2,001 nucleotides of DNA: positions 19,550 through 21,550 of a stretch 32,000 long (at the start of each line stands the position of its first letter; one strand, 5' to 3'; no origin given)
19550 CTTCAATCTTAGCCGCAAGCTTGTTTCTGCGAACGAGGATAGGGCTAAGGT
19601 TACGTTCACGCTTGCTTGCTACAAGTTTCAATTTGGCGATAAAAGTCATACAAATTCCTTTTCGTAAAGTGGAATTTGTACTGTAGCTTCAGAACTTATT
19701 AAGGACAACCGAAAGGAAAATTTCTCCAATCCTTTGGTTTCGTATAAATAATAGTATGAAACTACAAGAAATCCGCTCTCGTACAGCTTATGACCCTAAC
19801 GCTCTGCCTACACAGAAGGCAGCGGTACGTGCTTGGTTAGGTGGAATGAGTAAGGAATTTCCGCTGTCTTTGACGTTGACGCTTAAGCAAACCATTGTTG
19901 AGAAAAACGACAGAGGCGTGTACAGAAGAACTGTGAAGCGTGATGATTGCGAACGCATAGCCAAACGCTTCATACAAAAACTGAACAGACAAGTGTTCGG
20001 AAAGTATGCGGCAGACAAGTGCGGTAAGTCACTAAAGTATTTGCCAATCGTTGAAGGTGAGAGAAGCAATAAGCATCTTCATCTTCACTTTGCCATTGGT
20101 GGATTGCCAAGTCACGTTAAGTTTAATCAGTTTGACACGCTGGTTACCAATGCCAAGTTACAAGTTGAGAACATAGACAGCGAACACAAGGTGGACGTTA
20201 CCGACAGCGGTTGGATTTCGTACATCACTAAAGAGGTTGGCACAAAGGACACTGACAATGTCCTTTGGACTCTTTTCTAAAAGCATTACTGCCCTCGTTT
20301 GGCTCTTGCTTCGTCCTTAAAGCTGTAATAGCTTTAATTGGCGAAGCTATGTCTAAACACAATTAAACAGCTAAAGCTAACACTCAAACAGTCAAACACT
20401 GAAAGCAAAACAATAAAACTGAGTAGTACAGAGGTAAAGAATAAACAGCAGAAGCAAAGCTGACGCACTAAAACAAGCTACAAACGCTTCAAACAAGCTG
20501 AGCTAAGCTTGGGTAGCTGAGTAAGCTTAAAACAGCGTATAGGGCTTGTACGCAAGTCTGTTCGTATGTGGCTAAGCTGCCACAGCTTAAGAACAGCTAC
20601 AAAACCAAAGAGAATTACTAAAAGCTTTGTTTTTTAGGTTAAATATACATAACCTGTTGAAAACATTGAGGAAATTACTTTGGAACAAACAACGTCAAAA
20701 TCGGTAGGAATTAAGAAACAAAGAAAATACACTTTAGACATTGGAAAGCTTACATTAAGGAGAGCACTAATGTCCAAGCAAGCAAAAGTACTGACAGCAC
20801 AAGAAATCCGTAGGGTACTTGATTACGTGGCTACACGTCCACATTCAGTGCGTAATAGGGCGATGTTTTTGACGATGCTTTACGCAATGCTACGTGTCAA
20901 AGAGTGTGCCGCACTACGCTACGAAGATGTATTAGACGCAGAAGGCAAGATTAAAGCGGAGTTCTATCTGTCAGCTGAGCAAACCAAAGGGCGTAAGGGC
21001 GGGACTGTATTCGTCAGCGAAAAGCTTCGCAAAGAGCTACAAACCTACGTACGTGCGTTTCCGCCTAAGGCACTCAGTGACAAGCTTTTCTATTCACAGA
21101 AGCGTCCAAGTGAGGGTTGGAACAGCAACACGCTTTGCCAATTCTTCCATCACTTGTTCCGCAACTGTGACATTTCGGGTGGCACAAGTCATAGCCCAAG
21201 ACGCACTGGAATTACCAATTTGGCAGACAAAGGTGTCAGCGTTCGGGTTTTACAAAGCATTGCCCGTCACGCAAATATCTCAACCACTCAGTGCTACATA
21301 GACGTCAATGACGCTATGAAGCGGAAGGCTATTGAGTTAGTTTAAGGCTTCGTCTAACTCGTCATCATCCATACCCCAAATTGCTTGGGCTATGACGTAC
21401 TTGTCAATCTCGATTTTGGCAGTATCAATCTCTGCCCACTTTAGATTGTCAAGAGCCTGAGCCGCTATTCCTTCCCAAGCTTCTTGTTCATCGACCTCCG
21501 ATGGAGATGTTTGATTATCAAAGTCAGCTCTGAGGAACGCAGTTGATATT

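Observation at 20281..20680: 400-bp non-coding region with more than 10-fold AGCT enrichment, strong A-over-T strand skew, AAGCT-based palindromes and about 20-bp-phased direct repeats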

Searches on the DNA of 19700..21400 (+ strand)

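Call 8: search_dna_similar(query=window:19700-21400:+, collection=ecoli_genomes, mode=distant, max_rows=15)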
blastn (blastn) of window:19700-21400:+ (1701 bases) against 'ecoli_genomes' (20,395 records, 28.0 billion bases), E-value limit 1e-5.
No match.

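Call 9: search_dna_similar(query=window:19700-21400:+, collection=plasmids, mode=distant, max_rows=15)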
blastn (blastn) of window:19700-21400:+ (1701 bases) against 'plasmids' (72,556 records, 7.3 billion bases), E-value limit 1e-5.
No match.

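Call 98: search_rna_families(sources=[L001, L007, L029, L013, L015], threshold=evalue, max_evalue=0.1, show_alignments=2)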
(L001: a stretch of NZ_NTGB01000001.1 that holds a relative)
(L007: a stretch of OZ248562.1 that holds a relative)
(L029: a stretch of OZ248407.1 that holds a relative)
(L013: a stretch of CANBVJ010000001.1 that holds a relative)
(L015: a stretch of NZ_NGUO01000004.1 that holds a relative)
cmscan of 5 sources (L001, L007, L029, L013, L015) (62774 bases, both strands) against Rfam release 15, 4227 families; matches with E-value up to 0.1: 4.
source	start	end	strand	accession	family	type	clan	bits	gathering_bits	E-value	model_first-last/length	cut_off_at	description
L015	1685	1757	+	RF00005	tRNA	Gene; tRNA;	CL00001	79.2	29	8.8e-16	1-71/71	no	tRNA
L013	67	281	+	RF00028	Intron_gpI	Intron;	-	42.4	50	1.9e-07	1-253/253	no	Group I catalytic intron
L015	1685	1758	-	RF04354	Plastid-ycf2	Cis-reg;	-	31.1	65.7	0.018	1-75/75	no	Plastid-ycf2 5UTR RNA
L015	10101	10190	+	RF00023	tmRNA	Gene;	CL00001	16.2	47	0.018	1-374/374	no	transfer-messenger RNA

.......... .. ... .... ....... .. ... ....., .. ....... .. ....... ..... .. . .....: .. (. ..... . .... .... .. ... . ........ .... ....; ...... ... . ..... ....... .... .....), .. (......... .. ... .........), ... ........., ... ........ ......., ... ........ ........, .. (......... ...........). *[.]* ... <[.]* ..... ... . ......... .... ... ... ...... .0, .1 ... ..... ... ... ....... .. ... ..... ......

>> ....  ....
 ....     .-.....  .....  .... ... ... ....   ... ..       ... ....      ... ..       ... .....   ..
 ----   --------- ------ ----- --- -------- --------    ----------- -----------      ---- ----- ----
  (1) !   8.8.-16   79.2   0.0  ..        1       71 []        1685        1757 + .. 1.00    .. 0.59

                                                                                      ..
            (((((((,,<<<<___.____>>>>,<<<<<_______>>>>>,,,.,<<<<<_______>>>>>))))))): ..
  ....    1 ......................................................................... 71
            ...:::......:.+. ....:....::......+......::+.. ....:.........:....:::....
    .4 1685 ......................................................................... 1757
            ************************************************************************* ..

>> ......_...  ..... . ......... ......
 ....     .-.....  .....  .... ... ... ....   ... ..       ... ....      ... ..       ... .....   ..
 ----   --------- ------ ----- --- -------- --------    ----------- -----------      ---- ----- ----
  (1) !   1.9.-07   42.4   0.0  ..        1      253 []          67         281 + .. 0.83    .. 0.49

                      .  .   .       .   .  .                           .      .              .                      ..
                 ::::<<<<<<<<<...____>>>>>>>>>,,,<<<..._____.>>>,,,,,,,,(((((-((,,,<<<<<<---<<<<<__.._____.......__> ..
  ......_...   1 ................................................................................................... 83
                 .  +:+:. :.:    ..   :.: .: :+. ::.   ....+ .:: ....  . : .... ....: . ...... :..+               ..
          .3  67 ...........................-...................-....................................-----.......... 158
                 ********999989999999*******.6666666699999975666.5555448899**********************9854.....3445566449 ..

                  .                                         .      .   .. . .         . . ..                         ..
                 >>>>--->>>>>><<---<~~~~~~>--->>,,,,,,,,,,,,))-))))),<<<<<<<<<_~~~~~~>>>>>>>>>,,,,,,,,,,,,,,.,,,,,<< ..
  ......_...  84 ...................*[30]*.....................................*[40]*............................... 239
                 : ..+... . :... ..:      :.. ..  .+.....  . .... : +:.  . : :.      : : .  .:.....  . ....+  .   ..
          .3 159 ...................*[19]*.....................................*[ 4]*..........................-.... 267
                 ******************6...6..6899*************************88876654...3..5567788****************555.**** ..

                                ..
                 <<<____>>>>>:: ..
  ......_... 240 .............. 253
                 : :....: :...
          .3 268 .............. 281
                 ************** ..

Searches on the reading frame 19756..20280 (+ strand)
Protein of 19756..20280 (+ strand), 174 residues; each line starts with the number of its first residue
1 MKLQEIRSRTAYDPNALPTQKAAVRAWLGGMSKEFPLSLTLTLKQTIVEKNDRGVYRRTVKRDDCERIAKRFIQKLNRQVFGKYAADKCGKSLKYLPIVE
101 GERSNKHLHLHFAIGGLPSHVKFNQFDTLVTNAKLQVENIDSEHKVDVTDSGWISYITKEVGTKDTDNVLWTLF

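Call 5: search_protein_families(library=pfam, proteins=[window:19756-20280:+], max_evalue=0.01)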
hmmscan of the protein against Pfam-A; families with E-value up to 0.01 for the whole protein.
window:19756-20280:+ (174 aa): 2 families
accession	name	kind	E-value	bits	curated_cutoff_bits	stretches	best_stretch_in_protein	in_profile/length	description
PF23343.2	REP_ORF2-G2P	-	2.9e-05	24.7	27.8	1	39-159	4-93/99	Replication-associated protein ORF2/G2P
PF11362.14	DUF3161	-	0.0086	16.6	25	0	54-100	35-80/83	Protein of unknown function (DUF3161)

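Call 19: search_protein_families(library=ncbifam, proteins=[window:19756-20277:+], max_evalue=0.01)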
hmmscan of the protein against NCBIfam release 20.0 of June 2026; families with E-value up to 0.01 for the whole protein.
window:19756-20277:+ (174 aa): 0 families

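Call 75: search_protein_families(library=phrogs, proteins=[window:19756-20277:+], max_evalue=0.001)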
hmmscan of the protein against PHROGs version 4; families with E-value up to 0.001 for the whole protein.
window:19756-20277:+ (174 aa): 0 families

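Call 81: search_dna_similar(query=window:19756-20277:+, collection=phages, mode=protein, max_evalue=1, max_rows=20)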
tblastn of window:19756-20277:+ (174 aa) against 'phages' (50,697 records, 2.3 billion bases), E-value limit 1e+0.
No match.

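Call 82: search_dna_similar(query=window:19756-20277:+, collection=plasmids, mode=protein, max_evalue=0.01, max_rows=20)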
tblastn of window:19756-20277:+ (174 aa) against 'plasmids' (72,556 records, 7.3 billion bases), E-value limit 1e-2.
No match.

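Call 83: find_homologous_proteins(query=window:19756-20277:+, max_evalue=0.001)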
Query window:19756-20277:+ (174 aa): 362 proteins with E <= 0.001 among 382 candidates; the best 120 are listed.
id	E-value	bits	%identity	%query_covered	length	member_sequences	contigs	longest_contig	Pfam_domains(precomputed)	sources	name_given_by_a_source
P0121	5.0e-110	383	98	100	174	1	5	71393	PF23343.3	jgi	jgi:hypothetical protein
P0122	3.4e-108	377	96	100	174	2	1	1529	PF23343.3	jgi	jgi:hypothetical protein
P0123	8.9e-108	376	96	100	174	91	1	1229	-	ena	-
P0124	1.9e-105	368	94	100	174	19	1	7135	PF23343.3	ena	-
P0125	5.8e-105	366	93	100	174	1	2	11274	PF23343.3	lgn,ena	-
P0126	1.1e-104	365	93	100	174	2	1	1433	PF23343.3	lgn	-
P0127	2.1e-103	361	90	100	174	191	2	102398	PF23343.3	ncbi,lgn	-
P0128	2.0e-101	355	89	100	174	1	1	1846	-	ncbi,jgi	jgi:hypothetical protein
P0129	5.2e-101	354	88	100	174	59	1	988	PF23343.3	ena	-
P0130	1.9e-99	349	87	100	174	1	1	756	-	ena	-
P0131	1.9e-99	348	87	100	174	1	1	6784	-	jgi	jgi:hypothetical protein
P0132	6.1e-99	347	87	99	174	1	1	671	PF23343.3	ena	-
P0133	6.5e-99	347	90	100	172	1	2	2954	-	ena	-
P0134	6.8e-99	347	87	100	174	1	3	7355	-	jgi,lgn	jgi:hypothetical protein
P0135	6.9e-99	347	87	100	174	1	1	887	-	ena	-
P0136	1.3e-98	346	86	100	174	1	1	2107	PF23343.3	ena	-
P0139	4.8e-98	344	86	100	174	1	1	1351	PF23343.3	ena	-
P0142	1.3e-97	343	87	100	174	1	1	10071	PF23343.3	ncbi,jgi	jgi:hypothetical protein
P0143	1.3e-97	343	86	100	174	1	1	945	PF23343.3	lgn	-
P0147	6.3e-97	340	85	100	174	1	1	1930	PF23343.3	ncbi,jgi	jgi:hypothetical protein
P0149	1.2e-96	339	86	100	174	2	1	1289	PF23343.3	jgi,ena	jgi:hypothetical protein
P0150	1.2e-96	339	84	100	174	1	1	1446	PF23343.3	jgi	-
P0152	6.1e-96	337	85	100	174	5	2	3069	PF23343.3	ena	-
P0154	3.2e-95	335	84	100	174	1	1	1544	PF23343.3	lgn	-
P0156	7.9e-94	330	84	100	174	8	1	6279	PF23343.3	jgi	jgi:hypothetical protein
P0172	1.6e-87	310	79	99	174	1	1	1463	PF23343.3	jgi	jgi:hypothetical protein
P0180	8.3e-86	304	77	99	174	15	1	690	PF23343.3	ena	-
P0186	2.6e-85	302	79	99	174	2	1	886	PF23343.3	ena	-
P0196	2.8e-83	296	77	99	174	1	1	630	PF23343.3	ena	-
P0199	6.9e-83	295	76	99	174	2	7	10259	PF23343.3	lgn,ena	-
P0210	6.7e-80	285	73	99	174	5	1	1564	PF23343.3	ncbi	-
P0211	6.3e-79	282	74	99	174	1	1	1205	PF23343.3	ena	-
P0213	4.1e-78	279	70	98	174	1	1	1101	PF23343.3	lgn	-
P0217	8.9e-77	275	69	99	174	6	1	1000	PF23343.3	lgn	-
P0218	4.1e-74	266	69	99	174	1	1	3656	PF23343.3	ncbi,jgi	jgi:hypothetical protein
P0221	1.9e-73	264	67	100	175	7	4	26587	PF23343.3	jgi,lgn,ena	jgi:hypothetical protein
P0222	3.0e-73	263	69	99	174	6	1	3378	PF23343.3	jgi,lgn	jgi:hypothetical protein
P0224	7.9e-72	259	68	99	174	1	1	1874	PF23343.3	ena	-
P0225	6.9e-71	256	66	100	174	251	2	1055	PF23343.3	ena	-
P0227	2.7e-70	254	66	99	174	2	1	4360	PF23343.3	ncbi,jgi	jgi:hypothetical protein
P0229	4.3e-70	253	66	99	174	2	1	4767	PF23343.3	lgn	-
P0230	7.3e-70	252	66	99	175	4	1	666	PF23343.3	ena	-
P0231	8.0e-70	252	66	99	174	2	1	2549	PF23343.3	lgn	-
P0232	1.0e-69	252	65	99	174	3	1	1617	PF23343.3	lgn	-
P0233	1.4e-69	251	65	99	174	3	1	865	PF23343.3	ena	-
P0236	2.4e-69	251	66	99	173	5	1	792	PF23343.3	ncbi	-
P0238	3.2e-69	250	62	99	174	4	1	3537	PF23343.3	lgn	-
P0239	4.0e-69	250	62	99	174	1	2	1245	PF23343.3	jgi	-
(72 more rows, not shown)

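Call 85: search_solved_structures(query=A6, max_evalue=10, show_alignments=2)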
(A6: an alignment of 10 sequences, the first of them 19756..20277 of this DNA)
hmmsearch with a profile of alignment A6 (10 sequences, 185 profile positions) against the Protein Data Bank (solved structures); distinct sequences matched with E-value up to 10: 4.
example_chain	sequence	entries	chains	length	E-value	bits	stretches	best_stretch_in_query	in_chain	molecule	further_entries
6hpj_B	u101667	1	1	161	0.66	13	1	74-138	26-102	Immunoglobulin G-binding protein G,Serine/arginine-rich splicing factor 1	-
3o4c_A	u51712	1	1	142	0.99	12.4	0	104-120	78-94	de novo designed beta-trefoil architecture with symmetric primary structure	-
2dh7_A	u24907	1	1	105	1.3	12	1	107-137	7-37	Nucleolysin TIAR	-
2dgo_A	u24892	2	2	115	1.4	11.9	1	107-137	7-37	Cytotoxic granule-associated RNA binding protein 1 | Tia1 protein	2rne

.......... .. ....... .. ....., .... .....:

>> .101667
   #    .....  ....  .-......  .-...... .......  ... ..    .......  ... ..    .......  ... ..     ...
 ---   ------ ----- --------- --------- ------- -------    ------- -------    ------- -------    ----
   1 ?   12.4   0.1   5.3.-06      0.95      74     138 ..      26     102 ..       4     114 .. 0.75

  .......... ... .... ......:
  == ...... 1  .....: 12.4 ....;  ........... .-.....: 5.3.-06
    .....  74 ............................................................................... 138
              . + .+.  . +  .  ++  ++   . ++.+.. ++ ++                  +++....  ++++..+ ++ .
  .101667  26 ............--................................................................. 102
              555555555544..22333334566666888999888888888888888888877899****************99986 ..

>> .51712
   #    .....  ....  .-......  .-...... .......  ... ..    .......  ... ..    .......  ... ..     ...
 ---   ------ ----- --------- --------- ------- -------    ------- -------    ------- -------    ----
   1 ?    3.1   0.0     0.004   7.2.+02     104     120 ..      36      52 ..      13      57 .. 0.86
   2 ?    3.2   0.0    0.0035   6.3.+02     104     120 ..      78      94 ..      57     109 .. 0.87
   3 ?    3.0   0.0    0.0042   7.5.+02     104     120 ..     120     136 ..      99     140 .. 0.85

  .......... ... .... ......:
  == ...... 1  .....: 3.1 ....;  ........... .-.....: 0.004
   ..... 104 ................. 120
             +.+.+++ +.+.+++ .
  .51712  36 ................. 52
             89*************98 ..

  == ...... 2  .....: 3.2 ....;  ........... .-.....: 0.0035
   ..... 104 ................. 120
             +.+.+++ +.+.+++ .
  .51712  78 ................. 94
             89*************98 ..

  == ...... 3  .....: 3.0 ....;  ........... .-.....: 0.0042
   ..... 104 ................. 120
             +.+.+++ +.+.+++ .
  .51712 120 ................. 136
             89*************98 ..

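Call 92: predict_structure(alignment_id=A7)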
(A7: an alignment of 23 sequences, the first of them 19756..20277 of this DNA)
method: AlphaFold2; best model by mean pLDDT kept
length: 174 residues; sequences in the alignment: 23
mean_pLDDT: 80.2   pTM: 0.74
mean pLDDT of the five models: 80.2, 79.1, 78.8, 75.9, 74.8
residues with pLDDT >= 90: 45; 70-90: 100; 50-70: 16; < 50: 13
segments of 3 or more residues with pLDDT < 50: 162-174
pLDDT, mean of each block of 10 residues (from residue 1): 73 72 72 86 87 87 86 95 93 87 72 89 90 92 85 69 46 41
secondary structure, 60 per line:
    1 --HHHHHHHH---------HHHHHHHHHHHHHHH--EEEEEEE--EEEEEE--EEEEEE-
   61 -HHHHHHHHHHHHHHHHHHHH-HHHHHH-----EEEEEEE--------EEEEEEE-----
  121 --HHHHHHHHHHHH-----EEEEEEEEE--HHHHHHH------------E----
elements in order: H3-10 H20-34 E37-43 E46-51 E54-59 H62-81 H83-88 E94-100 E109-115 H123-134 E140-148 H151-157

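Call 95: fold_search(model_id=the predicted structure, library=pdb)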
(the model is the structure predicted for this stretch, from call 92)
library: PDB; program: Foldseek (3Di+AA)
matches with E <= 10: 777; with E <= 0.001: 0
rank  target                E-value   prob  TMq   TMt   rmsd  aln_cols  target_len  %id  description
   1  4zo0_A                3.6e-02  0.75  0.37  0.33   7.5       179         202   13  X-ray Structure of AAV-2 Origin Binding Domain (released 2015-10-07)
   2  4zq9_B                4.1e-02  0.87  0.41  0.39   6.6       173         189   13  X-ray structure of AAV-2 OBD bound to AAVS1 site 3:1 (released 2015-09-23)
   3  1uut_A                5.2e-02  0.98  0.50  0.46   6.4       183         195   11  The Nuclease Domain of Adeno-Associated Virus Rep Complexed with the RBE' Stemloop of the Viral Inverted Terminal Repe (released 2004-02-19)
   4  7m6u_D                5.2e-02  0.57  0.31  0.18  13.4       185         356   11  Crystal structure of a circular permutation and computationally designed pro-enzyme of carboxypeptidase G2 (released 2021-04-14)
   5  2yy3_A                5.5e-02  0.77  0.31  0.51   5.7       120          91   14  Crystal Structure of translation elongation factor EF-1 beta from Pyrococcus horikoshii (released 2007-10-30)
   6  4zq9_C                5.9e-02  0.80  0.40  0.38   6.8       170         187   13  X-ray structure of AAV-2 OBD bound to AAVS1 site 3:1 (released 2015-09-23)
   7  7y56                  7.5e-02  0.77  0.35  0.35   7.7       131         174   11  Crystal structure of NS1 nuclease domain in P41212 space group (released 2023-07-05)
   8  6xj5_B                7.5e-02  0.41  0.29  0.16  10.3       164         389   12  Carboxypeptidase G2 modified with a versatile bioconjugate for metalloprotein design (released 2021-06-30)
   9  7m6u_B                9.0e-02  0.47  0.31  0.17  10.0       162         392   12  Crystal structure of a circular permutation and computationally designed pro-enzyme of carboxypeptidase G2 (released 2021-04-14)
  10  5dcx_E                9.5e-02  0.89  0.47  0.43   6.7       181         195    9  Structural studies of AAV2 Rep68 reveal a partially structured linker and compact domain conformation (released 2015-09-23)
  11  1cg2_A                9.5e-02  0.38  0.30  0.16  10.0       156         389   12  CARBOXYPEPTIDASE G2 (released 1997-12-24)
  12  8vm1_A                1.0e-01  0.75  0.39  0.37  13.9       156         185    9  Structural Elucidation of the Mesothelin Mucin16 CA125 Interaction (released 2024-09-04)
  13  5dcx_H                1.0e-01  0.75  0.38  0.34   7.3       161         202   10  Structural studies of AAV2 Rep68 reveal a partially structured linker and compact domain conformation (released 2015-09-23)
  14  9lyj_C                1.1e-01  0.57  0.31  0.07  11.3       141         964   11  Cryo-EM structure of MdtF (released 2025-12-10)
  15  7m6u_A                1.1e-01  0.41  0.31  0.17  10.1       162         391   12  Crystal structure of a circular permutation and computationally designed pro-enzyme of carboxypeptidase G2 (released 2021-04-14)
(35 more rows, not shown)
